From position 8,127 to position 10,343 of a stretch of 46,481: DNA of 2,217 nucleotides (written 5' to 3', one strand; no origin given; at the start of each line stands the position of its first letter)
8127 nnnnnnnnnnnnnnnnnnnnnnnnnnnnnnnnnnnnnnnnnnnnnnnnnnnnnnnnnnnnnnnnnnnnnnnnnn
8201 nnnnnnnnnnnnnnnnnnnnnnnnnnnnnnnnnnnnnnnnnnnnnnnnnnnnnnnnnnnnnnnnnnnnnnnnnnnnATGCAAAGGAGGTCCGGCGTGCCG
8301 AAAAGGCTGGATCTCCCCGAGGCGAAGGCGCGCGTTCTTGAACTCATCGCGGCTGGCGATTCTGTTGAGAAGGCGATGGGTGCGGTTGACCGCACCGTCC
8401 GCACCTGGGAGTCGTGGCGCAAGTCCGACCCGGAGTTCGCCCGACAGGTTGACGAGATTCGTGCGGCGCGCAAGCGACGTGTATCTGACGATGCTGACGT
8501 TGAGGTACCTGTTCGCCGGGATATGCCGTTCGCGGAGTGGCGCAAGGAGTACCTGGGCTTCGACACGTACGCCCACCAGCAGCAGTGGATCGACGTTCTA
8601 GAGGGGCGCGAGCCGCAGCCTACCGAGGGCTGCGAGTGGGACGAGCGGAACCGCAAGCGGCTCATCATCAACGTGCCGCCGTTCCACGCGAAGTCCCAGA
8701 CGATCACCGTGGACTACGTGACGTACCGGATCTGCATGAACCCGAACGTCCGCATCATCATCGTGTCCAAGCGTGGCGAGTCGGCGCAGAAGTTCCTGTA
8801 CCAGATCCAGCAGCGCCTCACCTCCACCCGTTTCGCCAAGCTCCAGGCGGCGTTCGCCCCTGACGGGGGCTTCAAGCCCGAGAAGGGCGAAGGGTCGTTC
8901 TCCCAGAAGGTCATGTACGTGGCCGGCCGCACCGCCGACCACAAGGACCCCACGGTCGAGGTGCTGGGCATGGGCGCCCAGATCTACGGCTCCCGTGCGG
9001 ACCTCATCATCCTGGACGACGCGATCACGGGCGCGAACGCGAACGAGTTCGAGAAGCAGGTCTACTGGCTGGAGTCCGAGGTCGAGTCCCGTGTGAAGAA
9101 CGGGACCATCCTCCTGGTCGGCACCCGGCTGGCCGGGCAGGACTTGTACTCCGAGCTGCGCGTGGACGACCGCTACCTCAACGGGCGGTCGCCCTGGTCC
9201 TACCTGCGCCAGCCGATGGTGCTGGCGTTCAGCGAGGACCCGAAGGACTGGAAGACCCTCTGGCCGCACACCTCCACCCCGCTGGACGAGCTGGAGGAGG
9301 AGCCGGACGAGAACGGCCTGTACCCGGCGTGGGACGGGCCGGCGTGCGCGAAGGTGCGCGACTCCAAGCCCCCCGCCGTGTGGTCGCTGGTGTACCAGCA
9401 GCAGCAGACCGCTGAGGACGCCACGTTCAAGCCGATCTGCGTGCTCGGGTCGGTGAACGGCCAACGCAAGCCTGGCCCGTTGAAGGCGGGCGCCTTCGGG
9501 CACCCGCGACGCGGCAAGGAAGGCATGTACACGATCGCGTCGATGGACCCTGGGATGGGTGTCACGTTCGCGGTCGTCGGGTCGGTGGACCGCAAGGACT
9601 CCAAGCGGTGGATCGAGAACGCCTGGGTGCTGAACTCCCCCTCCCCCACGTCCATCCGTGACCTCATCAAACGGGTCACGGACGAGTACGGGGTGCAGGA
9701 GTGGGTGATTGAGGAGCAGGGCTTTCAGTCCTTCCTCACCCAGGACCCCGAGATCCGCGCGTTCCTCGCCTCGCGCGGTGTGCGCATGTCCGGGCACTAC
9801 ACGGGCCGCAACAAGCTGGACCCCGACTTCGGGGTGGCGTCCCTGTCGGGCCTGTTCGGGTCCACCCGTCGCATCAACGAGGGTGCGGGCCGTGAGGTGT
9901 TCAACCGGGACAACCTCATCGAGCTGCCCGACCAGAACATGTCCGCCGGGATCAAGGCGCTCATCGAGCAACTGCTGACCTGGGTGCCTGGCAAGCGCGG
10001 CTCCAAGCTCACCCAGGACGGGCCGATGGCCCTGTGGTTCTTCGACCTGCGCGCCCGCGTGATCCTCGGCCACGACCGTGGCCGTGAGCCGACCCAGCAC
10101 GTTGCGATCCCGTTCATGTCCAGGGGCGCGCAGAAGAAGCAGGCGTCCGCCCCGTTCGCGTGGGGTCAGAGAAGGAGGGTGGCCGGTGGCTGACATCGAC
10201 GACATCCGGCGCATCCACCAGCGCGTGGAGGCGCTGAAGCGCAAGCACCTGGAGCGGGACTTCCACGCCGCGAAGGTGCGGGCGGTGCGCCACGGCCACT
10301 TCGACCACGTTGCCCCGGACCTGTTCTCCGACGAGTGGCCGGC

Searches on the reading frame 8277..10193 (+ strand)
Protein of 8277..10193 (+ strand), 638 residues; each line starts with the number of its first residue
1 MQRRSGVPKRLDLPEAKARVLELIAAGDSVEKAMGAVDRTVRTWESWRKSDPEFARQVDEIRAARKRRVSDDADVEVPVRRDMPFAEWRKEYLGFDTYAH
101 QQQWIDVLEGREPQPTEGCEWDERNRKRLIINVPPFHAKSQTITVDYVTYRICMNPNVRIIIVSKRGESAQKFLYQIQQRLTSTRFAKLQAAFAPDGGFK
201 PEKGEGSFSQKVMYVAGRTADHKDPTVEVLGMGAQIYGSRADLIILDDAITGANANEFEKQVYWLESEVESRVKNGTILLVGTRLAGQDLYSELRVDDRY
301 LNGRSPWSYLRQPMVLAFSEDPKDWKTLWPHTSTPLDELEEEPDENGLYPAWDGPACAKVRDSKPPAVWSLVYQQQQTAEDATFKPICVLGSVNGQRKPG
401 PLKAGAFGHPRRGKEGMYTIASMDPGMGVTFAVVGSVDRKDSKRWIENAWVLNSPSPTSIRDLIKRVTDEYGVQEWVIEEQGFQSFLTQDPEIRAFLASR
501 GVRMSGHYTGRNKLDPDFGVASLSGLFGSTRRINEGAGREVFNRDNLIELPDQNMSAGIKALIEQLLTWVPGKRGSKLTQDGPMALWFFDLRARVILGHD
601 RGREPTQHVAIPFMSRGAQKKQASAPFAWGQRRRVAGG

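Call 50: find_homologous_proteins(query=window:8277-10193:+, max_evalue=1e-30)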
Query window:8277-10193:+ (638 aa): 3222 proteins with E <= 1e-30 among 8000 candidates; the best 120 are listed.
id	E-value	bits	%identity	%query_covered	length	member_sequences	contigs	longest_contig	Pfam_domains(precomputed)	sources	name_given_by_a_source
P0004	0.0e+0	1463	100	99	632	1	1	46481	-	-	-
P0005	0.0e+0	1065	72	99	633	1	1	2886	-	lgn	-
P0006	0.0e+0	1045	72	98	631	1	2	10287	-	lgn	-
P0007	0.0e+0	1035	72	98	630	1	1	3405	-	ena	-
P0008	0.0e+0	1032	72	98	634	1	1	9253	-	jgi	jgi:hypothetical protein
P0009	0.0e+0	1029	72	98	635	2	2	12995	-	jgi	-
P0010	2.1e-297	1006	69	99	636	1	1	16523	-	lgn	-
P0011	2.3e-297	1006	69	98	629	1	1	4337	-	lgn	-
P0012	1.9e-293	993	68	98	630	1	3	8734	-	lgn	-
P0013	7.7e-293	991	69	98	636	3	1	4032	-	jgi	-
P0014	2.0e-292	990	70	97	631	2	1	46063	-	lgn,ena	-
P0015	3.5e-292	989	69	97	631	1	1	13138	-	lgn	-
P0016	5.4e-291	985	69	99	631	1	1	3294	-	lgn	-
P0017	4.2e-286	969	71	93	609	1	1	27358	-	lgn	-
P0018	2.2e-284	963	67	98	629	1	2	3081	PF17289.9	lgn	-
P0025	6.6e-262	889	64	96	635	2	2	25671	-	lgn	-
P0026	3.1e-261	887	62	97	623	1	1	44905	PF17289.9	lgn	-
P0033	2.5e-250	851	61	95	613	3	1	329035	-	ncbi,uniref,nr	ncbi:hypothetical protein [Cellulomonas sp. WB94]|uniref:hypothetical protein n=1 Tax=Cellulomonas s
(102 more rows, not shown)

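Call 51: find_encoding_contigs(protein=P0014, flank=10000, max_places=3)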
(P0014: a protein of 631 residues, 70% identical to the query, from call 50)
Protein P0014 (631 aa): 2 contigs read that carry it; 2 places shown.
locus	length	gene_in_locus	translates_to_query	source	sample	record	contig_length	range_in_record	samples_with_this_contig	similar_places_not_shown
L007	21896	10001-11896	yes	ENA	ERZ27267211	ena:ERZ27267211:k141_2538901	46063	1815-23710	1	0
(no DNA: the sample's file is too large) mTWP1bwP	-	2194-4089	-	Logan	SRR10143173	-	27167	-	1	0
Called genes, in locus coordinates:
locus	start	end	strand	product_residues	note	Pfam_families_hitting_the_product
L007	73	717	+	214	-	PF13362:Toprim_3 (weak), PF13155:Toprim_2 (weak)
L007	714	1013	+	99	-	-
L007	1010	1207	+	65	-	-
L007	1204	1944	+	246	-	PF13482:RNase_H_2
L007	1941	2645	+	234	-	PF08281:Sigma70_r4_2 (faint)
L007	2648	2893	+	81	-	PF00462:Glutaredoxin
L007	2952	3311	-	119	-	-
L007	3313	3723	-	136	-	-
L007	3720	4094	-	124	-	-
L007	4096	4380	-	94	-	-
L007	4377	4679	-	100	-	-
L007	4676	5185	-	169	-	-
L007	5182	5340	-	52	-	-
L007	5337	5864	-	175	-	-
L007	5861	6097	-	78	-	-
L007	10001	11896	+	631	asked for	-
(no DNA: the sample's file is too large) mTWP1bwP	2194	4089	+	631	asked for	-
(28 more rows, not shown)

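Call 52: find_encoding_contigs(protein=P0017, flank=10000, max_places=3)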
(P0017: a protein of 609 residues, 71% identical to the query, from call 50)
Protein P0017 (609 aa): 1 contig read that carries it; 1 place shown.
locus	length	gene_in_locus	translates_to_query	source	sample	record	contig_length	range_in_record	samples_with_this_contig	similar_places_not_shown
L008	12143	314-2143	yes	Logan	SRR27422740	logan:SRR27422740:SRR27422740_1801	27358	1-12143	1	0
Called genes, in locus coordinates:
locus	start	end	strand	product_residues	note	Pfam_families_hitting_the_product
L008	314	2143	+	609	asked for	-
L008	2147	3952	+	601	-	-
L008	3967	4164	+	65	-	PF24254:DUF7455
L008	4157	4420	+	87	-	-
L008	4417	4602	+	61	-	-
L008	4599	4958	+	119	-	-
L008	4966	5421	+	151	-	-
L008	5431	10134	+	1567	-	-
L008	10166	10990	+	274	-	-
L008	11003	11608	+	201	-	PF00877:NLPC_P60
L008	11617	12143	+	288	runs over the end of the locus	-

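Call 53: find_encoding_contigs(protein=P0010, flank=10000, max_places=3)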
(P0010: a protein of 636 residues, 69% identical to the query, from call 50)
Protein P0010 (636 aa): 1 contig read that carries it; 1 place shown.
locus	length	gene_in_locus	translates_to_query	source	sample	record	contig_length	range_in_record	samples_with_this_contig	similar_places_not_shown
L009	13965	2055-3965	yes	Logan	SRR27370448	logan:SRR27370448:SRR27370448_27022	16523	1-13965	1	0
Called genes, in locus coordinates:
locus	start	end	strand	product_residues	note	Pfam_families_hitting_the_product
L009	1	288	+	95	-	?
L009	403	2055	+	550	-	-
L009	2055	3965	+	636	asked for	-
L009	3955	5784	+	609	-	-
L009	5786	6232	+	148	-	-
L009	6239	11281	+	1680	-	-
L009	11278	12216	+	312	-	-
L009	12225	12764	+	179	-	PF00877:NLPC_P60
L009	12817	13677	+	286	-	-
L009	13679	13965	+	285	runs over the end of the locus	-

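Call 60: find_related_loci(query=A2, collection=metagenome_contigs, flank=10000)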
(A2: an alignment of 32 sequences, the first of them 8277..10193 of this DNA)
Query A2 (638 aa) in metagenome_contigs; peptide patterns used: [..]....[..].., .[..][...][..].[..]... (x = any residue, [..] = any of these).
286 stretches matched a pattern; 207 encode a relative of the query (tblastn E <= 1e-3); the best 80 are kept; 80 distinct loci.
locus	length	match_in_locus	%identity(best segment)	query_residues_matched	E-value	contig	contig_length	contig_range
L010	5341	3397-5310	71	1-635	0e+0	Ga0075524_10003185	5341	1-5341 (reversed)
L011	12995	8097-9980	72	11-633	0e+0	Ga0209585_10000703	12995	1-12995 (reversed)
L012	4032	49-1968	69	3-635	0e+0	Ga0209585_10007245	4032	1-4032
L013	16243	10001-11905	68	1-633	0e+0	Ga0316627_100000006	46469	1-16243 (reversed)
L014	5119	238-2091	59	10-627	0e+0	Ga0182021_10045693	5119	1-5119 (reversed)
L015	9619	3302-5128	57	1-617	0e+0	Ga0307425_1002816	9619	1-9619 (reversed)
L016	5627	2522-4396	56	6-627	0e+0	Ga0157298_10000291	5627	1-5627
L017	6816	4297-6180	55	5-627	0e+0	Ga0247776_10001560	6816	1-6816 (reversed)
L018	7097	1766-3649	55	5-627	0e+0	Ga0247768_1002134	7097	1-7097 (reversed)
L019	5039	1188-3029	56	9-626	0e+0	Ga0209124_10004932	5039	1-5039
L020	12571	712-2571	56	3-626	0e+0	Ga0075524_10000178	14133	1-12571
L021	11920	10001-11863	56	7-626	0e+0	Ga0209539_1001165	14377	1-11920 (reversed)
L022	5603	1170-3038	54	8-627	0e+0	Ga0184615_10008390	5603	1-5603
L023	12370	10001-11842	55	9-626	0e+0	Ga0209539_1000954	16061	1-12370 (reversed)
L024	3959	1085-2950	55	8-626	0e+0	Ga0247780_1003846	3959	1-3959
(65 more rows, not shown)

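Call 72: find_encoding_contigs(protein=P0006, flank=10000, max_places=3)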
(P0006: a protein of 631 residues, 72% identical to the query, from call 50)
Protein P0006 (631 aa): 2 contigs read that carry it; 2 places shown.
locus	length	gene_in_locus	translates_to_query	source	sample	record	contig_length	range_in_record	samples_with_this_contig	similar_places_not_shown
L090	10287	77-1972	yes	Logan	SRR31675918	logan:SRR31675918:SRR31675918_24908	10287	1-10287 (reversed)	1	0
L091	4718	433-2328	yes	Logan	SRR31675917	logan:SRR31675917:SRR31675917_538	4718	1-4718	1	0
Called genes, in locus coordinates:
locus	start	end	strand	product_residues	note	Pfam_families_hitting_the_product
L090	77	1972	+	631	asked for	-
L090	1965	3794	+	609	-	-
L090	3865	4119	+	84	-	-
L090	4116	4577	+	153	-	-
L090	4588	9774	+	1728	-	-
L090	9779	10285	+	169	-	?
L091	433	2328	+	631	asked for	-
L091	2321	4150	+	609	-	-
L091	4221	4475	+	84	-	-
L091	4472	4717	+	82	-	?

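Call 73: find_encoding_contigs(protein=P0015, flank=10000, max_places=3)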
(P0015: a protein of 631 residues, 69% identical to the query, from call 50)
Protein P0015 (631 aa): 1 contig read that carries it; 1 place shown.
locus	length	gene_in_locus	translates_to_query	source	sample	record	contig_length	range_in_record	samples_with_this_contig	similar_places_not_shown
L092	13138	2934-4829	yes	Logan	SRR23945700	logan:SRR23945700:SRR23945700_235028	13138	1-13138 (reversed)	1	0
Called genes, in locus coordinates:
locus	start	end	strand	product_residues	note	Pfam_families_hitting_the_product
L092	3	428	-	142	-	?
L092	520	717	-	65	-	-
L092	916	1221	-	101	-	-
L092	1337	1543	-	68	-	-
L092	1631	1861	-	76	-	-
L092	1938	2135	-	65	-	-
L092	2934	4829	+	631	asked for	-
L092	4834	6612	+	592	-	-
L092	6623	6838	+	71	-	-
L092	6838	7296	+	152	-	-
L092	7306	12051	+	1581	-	-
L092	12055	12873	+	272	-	-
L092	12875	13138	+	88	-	?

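Call 74: find_encoding_contigs(protein=P0008, flank=10000, max_places=3)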
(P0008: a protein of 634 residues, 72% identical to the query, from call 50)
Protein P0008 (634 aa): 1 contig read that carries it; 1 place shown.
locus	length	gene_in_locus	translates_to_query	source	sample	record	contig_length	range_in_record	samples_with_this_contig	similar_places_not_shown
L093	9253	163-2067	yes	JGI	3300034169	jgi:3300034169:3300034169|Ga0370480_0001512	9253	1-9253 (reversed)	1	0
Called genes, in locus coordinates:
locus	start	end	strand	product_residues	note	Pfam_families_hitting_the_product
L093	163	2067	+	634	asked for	-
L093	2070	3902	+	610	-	-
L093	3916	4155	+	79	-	-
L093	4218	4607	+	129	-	-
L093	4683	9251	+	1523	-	?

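Call 75: find_encoding_contigs(protein=P0025, flank=10000, max_places=3)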
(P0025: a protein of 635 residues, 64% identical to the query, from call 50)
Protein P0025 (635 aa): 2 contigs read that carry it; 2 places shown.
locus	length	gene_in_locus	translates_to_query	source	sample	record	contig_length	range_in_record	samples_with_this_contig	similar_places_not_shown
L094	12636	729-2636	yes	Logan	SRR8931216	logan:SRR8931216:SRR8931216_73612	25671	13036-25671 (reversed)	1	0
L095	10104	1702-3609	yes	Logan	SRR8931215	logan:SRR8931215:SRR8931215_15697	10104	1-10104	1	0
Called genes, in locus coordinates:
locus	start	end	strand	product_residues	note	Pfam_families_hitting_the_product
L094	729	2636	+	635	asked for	-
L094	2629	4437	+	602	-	-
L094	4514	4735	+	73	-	-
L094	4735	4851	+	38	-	-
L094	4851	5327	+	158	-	-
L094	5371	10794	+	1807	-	-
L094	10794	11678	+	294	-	-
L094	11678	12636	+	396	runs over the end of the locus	PF00877:NLPC_P60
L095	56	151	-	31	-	-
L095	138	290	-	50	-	-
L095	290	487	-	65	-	-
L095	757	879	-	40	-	-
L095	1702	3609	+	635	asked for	-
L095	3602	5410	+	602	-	-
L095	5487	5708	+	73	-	-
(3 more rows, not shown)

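Call 98: find_encoding_contigs(protein=P0033, flank=10000, max_places=2)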
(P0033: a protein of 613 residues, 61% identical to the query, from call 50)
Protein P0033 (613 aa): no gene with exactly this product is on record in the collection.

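Call 99: find_encoding_contigs(protein=P0026, flank=10000, max_places=2)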
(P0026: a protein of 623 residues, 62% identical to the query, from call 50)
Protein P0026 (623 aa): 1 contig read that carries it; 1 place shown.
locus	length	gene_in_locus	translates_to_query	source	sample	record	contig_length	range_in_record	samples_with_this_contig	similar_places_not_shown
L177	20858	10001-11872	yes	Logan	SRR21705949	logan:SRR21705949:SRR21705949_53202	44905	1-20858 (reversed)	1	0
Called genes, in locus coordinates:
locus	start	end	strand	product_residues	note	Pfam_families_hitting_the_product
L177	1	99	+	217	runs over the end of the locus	PF13155:Toprim_2 (weak), PF13362:Toprim_3 (weak)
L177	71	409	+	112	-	-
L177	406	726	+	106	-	-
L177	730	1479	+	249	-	PF13482:RNase_H_2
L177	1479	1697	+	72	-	PF26761:Acb5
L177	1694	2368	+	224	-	PF04545:Sigma70_r4 (faint)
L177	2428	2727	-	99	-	-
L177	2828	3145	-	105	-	-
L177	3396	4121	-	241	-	-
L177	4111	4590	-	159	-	-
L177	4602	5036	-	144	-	-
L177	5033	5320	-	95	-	-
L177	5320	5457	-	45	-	-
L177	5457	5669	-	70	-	-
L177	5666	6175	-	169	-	PF02467:Whib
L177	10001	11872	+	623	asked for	PF17289:Terminase_6C (faint)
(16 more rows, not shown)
